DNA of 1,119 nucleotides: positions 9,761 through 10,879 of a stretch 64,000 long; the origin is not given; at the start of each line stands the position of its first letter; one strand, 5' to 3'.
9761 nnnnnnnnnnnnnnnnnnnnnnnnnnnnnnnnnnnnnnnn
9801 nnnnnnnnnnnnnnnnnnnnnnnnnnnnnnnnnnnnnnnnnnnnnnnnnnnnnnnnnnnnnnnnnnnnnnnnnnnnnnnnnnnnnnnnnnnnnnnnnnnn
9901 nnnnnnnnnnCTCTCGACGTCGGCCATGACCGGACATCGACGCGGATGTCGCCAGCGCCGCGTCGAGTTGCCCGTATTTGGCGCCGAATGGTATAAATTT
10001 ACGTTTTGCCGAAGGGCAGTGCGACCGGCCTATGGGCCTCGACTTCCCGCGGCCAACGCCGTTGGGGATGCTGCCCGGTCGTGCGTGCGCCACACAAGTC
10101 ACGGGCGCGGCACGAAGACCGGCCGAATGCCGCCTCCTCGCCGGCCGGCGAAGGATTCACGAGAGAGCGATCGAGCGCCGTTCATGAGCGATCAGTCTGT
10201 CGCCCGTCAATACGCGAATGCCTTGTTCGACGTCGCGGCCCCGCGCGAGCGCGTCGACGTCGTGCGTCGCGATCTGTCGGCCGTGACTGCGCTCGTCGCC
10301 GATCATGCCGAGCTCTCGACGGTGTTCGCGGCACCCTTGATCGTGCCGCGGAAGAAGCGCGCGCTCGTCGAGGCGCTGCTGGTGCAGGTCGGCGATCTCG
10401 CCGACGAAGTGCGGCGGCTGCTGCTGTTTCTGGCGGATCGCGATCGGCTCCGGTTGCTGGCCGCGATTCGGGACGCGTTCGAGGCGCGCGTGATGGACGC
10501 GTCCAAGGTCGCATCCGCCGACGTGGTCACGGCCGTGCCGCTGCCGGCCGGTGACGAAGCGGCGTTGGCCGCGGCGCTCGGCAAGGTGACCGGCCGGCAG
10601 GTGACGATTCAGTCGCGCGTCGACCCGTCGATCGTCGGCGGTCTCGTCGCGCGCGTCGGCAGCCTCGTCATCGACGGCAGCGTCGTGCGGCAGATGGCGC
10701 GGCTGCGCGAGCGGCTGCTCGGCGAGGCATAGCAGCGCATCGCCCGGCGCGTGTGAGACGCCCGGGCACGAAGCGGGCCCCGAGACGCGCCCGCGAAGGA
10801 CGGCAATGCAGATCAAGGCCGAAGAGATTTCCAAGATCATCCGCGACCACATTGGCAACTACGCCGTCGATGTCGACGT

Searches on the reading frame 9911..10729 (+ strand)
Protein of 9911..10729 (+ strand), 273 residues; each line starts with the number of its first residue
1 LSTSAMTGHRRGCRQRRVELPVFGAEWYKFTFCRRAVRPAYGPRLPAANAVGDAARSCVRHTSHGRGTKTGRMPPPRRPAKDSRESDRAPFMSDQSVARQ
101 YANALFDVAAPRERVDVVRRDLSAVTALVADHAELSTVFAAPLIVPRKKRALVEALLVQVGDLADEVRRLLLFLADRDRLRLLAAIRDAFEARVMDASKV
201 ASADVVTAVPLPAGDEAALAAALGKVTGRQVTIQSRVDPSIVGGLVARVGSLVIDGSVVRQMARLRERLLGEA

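Call 16: search_protein_families(library=pfam, proteins=[window:9911-10729:+], max_evalue=0.0001)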
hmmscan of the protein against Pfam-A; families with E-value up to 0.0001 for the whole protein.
window:9911-10729:+ (273 aa): 1 family
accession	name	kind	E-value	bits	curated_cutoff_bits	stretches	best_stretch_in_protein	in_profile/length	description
PF00213.23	OSCP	-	3.6e-41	141.5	22.3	1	97-269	1-172/172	ATP synthase delta (OSCP) subunit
